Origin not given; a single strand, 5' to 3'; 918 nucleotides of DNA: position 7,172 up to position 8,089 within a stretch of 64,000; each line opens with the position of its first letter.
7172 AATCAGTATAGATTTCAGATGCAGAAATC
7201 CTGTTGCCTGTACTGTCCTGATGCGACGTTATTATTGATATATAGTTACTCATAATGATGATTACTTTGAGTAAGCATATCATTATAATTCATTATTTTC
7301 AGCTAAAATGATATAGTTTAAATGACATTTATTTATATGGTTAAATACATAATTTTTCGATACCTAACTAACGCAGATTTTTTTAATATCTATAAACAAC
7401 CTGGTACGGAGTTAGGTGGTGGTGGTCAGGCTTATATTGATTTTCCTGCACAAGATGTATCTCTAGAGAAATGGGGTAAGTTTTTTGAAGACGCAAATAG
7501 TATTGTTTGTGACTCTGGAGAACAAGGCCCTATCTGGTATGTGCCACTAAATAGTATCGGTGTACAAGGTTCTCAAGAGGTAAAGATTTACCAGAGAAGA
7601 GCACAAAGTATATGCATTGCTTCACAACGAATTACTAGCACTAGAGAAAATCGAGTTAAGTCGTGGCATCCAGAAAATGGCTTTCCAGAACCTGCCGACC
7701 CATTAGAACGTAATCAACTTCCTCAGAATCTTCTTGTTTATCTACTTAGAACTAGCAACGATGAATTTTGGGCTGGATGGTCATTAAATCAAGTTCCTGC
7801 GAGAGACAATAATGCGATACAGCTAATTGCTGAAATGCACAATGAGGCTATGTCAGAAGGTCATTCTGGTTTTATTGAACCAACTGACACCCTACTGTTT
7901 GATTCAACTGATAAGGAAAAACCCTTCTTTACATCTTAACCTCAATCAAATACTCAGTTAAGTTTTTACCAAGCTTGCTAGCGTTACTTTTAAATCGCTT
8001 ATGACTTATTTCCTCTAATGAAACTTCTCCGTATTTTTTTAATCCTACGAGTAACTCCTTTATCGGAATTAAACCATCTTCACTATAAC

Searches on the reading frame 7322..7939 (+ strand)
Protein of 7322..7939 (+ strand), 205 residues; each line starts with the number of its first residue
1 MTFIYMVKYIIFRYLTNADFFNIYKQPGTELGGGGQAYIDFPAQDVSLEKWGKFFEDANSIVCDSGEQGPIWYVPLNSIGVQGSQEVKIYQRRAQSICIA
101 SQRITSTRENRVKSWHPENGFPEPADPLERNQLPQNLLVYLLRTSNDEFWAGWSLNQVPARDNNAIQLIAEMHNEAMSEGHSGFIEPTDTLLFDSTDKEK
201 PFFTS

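Call 21: search_protein_families(library=pfam, proteins=[window:7322-7939:+], max_evalue=0.01)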
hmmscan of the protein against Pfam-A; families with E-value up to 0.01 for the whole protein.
window:7322-7939:+ (205 aa): 0 families

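Call 52: search_protein_families(library=pfam, proteins=[window:7322-7939:+], max_evalue=0.1)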
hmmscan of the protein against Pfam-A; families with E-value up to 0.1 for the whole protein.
window:7322-7939:+ (205 aa): 0 families

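Call 53: search_protein_families(library=ncbifam, proteins=[window:7322-7939:+], max_evalue=0.1)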
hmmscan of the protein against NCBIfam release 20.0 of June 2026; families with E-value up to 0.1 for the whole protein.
window:7322-7939:+ (205 aa): 0 families

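Call 66: search_solved_structures(query=window:7322-7939:+, max_evalue=10, show_alignments=1)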
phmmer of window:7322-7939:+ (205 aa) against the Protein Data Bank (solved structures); distinct sequences matched with E-value up to 10: 6.
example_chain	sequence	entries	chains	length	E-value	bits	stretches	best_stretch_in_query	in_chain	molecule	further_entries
2x9w_A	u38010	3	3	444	0.38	13.4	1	80-136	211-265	CELL WALL SURFACE ANCHOR FAMILY PROTEIN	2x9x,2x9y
3f41_A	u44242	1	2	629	0.51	13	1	107-138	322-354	Phytase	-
4wu3_A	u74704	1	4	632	0.51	12.9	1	107-138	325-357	MYO-INOSITOL PHOSPHOHYDROLASE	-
2x9z_A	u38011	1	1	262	0.61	12.7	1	80-130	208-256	CELL WALL SURFACE ANCHOR FAMILY PROTEIN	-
3rpk_A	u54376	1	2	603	0.64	12.6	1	80-136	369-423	Backbone pilus subunit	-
2y1v_A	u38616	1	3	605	0.65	12.6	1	80-136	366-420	CELL WALL SURFACE ANCHOR FAMILY PROTEIN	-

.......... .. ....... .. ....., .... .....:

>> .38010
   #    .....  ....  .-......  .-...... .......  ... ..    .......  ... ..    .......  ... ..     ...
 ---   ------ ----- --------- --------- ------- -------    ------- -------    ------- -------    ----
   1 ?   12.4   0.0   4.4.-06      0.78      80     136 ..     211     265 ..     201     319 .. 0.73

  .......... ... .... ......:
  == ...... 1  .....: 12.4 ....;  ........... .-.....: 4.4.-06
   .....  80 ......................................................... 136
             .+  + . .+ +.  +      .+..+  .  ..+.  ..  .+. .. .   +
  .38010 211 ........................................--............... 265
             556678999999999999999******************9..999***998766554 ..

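Call 67: find_homologous_proteins(query=window:7337-7939:+, max_evalue=0.001)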
Query window:7337-7939:+ (200 aa): 33 proteins with E <= 0.001 among 86 candidates.
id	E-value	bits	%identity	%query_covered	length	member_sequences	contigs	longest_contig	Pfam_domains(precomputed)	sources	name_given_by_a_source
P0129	3.5e-134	463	100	100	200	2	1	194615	-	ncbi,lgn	-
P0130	9.6e-82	291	64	100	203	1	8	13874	-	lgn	-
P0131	1.7e-79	284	62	98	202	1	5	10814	-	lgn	-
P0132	1.5e-78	281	70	83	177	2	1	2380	-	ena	-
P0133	4.1e-78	280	60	98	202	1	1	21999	-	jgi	jgi:5-methylcytosine-specific restriction protein A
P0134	1.5e-77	278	58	98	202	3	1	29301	-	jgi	jgi:5-methylcytosine-specific restriction enzyme A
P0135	4.7e-77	276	60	98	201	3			-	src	-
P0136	1.7e-76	274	62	98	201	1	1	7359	-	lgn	-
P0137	1.2e-75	271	59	98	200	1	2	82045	-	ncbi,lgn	-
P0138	3.2e-75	270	59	98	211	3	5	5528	-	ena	-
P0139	1.1e-74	268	59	99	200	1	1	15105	-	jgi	jgi:5-methylcytosine-specific restriction protein A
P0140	1.9e-74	268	58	98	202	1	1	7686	-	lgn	-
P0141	8.1e-73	262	57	98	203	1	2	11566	-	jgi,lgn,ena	jgi:5-methylcytosine-specific restriction protein A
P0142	8.2e-73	262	58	98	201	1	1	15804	-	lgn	-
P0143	1.1e-72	262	58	98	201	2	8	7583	-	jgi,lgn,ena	-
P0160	4.7e-46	175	44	98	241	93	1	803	-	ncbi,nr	ncbi:HNH endonuclease, partial [Escherichia coli]|nr:HNH endonuclease [Escherichia coli]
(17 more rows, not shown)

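Call 69: search_dna_similar(query=P0160, collection=plasmids, mode=protein, max_rows=8)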
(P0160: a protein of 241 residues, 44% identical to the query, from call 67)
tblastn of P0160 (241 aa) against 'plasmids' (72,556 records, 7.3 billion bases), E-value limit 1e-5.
Records with a match: 3; places in all: 3; records where one place covers at least 80% of the query: 2.
Best place of each record, by identity: <60% 3.
By first word of the organism name: Roseobacter 1; Rhodobacteraceae 1; Paracoccus 1.
By predicted mobility (MOB-suite, as given by PLSDB): non-mobilizable 2; conjugative 1.
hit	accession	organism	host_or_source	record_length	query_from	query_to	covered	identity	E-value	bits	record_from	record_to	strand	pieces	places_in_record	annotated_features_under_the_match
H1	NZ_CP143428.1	Roseobacter litoralis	Fucus vesiculosus var. spiralis,cell ...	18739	4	226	93%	37.8%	1e-32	132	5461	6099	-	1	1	hypothetical protein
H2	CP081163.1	Rhodobacteraceae bacterium S2214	-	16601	4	226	93%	37.8%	1e-32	132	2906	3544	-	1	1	hypothetical protein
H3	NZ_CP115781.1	Paracoccus aerodenitrificans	cell culture,sediment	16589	1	164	68%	40.9%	1e-29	123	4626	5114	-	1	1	HNH endonuclease signature motif containing protein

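Call 79: search_protein_families(library=padloc, proteins=[window:7337-7939:+], max_evalue=0.001)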
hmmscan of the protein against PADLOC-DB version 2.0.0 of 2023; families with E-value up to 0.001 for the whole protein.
window:7337-7939:+ (200 aa): 0 families

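Call 80: get_annotated_region(hit=H3, flank=4000)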
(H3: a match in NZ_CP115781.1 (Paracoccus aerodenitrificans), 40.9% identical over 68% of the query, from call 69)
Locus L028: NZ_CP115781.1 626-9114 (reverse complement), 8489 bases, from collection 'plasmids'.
description: Paracoccus aerodenitrificans strain SCSIO 75817 plasmid p2, complete sequence
organism: Paracoccus aerodenitrificans (NCBI taxid 3017781)
taxonomy: Bacteria; Pseudomonadota; Alphaproteobacteria; Rhodobacterales; Paracoccaceae; Paracoccus; Paracoccus aerodenitrificans
host: -; source: cell culture,sediment; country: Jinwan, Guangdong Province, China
typing (MOB-suite, as given by PLSDB): conjugative; relaxase MOBQ; mating-pair formation MPF_T
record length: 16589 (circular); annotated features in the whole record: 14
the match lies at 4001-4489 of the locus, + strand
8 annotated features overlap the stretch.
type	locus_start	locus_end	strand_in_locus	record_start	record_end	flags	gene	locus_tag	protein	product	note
CDS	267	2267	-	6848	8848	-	-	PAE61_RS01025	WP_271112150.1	DEAD/DEAH box helicase family protein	-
CDS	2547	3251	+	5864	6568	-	-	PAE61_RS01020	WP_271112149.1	hypothetical protein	-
CDS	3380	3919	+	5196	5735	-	-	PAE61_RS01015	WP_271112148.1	recombinase family protein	GO:0006310 - DNA recombination [Evidence IEA]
CDS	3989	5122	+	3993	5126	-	-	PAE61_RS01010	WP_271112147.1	HNH endonuclease signature motif containing protein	-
CDS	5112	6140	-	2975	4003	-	-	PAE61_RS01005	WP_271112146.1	DNA adenine methylase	GO:0032775 - DNA methylation on adenine [Evidence IEA]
CDS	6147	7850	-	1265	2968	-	-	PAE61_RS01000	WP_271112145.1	N-6 DNA methylase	GO:0006306 - DNA methylation [Evidence IEA]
CDS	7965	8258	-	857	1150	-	-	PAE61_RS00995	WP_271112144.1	hypothetical protein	-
CDS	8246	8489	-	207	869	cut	-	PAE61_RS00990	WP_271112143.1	ParA family protein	-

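Call 92: find_encoding_contigs(protein=P0137, flank=6000, max_places=1)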
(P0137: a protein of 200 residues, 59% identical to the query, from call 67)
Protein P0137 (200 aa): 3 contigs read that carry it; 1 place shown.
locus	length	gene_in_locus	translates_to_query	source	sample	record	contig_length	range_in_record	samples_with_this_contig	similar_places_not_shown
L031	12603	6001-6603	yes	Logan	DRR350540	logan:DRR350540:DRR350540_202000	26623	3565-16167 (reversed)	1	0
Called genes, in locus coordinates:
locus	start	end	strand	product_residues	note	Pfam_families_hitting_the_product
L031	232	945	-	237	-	PF01996:F420_ligase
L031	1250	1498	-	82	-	PF08327:AHSA1 (weak)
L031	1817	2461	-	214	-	PF03412:Peptidase_C39 (faint), PF09778:Guanylate_cyc_2 (weak), PF13529:Peptidase_C39_2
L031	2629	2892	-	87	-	-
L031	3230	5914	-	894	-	PF01878:EVE (weak), PF03235:GmrSD_N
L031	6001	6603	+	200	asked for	-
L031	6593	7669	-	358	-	PF02086:MethyltransfD12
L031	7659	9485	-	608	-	PF02384:N6_Mtase, PF07669:Eco57I, PF12950:TaqI_C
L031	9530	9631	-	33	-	-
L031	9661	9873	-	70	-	PF13560:HTH_31 (weak), PF12844:HTH_19, PF01381:HTH_3, PF13443:HTH_26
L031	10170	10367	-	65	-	-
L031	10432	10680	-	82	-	-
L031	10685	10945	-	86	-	-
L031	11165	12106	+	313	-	-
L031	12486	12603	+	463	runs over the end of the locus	-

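Call 93: find_encoding_contigs(protein=P0139, flank=6000, max_places=1)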
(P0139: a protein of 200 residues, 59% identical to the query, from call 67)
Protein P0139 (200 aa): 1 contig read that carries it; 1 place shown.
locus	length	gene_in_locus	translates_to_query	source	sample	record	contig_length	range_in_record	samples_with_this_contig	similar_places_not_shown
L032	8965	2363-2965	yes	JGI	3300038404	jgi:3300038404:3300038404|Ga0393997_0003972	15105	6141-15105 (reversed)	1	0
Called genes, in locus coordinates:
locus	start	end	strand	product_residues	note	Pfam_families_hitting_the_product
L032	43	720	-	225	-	-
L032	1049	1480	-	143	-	-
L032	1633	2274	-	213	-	PF01878:EVE (weak)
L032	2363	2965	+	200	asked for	-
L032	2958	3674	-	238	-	PF02086:MethyltransfD12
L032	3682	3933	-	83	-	-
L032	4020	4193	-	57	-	-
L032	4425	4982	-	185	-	PF12950:TaqI_C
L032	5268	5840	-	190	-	PF20473:MmeI_Mtase (weak)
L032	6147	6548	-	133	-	-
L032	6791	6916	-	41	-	-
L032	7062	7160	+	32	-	-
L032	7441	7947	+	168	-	-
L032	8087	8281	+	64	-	-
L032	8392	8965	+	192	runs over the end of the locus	PF01807:Zn_ribbon_DnaG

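Call 94: find_encoding_contigs(protein=P0141, flank=6000, max_places=1)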
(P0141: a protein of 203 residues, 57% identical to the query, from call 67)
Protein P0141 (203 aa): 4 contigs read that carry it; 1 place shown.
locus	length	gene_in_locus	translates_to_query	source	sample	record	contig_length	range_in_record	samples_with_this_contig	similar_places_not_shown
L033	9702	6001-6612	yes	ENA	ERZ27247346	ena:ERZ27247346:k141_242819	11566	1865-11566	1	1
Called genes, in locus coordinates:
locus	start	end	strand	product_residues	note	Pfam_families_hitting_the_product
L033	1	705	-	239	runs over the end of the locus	-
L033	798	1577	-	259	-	-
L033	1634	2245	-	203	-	-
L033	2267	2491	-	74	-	PF01809:YidD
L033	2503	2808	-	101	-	-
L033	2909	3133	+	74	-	PF13560:HTH_31, PF12844:HTH_19, PF01381:HTH_3, PF13413:HTH_25 (faint), PF13443:HTH_26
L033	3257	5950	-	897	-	PF01878:EVE (weak), PF03235:GmrSD_N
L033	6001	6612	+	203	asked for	-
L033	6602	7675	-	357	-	PF02086:MethyltransfD12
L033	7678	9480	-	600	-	PF02384:N6_Mtase, PF13847:Methyltransf_31 (faint), PF07669:Eco57I, PF12950:TaqI_C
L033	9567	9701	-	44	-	?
